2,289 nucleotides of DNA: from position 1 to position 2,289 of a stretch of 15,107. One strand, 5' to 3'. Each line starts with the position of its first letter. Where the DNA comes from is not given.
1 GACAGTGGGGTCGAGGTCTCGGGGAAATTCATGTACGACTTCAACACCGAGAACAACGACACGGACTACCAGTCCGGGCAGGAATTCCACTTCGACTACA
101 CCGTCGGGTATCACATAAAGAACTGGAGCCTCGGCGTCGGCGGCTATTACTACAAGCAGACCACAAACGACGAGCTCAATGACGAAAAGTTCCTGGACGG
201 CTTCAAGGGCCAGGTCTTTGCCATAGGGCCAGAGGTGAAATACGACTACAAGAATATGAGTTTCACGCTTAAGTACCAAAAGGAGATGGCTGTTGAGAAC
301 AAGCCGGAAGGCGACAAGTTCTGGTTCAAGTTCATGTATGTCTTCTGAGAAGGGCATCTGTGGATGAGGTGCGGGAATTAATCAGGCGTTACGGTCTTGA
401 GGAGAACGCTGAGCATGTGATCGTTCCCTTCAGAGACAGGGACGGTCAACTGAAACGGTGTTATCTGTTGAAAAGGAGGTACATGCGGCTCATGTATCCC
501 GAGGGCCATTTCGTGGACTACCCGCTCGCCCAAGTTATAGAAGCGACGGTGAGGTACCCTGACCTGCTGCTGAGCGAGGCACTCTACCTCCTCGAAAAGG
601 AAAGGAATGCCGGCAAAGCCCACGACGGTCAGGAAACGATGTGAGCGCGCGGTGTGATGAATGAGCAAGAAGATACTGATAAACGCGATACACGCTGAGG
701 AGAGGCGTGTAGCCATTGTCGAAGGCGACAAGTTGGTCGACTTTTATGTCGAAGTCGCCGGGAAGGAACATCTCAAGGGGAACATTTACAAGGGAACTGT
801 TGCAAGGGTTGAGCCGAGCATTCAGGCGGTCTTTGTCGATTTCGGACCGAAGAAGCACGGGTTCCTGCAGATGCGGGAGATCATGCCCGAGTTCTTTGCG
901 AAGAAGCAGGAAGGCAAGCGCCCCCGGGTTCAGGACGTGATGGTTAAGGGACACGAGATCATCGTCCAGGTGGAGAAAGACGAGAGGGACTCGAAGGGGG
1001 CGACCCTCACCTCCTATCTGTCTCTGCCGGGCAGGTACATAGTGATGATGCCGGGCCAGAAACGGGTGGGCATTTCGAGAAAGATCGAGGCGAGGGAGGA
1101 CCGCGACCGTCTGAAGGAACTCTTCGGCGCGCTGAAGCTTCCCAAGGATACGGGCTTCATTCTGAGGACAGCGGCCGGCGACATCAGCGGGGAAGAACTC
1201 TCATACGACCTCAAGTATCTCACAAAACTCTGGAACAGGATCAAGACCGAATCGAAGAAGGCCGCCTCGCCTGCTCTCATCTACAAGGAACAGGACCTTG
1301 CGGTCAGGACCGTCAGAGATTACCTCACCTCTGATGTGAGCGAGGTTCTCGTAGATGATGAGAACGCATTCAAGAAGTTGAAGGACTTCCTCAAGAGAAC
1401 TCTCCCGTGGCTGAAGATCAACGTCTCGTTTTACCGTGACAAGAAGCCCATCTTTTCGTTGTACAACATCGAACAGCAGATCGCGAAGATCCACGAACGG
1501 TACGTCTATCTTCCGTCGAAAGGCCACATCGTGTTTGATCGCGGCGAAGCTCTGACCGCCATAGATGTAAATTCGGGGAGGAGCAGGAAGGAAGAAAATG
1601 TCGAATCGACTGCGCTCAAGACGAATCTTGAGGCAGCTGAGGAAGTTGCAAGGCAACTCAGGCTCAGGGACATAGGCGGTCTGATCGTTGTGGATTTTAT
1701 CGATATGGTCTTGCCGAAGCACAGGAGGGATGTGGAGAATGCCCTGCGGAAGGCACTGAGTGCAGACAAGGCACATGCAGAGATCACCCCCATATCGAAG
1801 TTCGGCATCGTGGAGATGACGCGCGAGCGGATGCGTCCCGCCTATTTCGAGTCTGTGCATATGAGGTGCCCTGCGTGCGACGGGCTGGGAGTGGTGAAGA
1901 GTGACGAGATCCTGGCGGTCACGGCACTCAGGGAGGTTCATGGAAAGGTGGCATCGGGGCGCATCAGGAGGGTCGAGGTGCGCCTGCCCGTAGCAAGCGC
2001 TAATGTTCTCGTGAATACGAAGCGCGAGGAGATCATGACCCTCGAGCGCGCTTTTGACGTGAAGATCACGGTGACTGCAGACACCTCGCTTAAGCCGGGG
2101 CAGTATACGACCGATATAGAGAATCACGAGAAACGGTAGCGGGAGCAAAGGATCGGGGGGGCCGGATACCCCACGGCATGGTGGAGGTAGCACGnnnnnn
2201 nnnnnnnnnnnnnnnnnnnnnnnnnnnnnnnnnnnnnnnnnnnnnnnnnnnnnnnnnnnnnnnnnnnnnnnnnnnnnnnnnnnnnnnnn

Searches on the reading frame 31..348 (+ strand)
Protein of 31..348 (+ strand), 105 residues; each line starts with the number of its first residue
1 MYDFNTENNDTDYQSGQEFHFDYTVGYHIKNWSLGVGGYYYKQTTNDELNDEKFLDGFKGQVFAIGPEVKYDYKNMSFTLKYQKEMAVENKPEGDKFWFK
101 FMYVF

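Call 9: search_protein_families(library=pfam, proteins=[window:31-348:+], max_evalue=0.01)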
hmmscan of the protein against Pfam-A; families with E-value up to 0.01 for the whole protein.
window:31-348:+ (105 aa): 1 family
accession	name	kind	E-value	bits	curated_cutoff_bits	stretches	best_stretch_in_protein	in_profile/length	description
PF13557.12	Phenol_MetA_deg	-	3.4e-35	122.7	22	1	1-101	140-242/242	Putative MetA-pathway of phenol degradation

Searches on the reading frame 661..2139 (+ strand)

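Call 9: search_protein_families(library=pfam, proteins=[window:661-2139:+], max_evalue=0.01)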
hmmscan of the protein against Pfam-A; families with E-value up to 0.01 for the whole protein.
window:661-2139:+ (492 aa): 3 families
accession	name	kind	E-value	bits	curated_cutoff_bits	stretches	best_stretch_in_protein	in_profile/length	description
PF10150.14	RNase_E_G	-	2.7e-100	335.7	25.5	1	121-391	1-270/270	Ribonuclease E/G family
PF20833.2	RNase_E_G_Thio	-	1.1e-19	70.7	26.8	1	403-483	2-82/86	RNase E/G, Thioredoxin-like domain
PF00575.29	S1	-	4.5e-07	30.6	22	1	37-116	2-71/74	S1 RNA binding domain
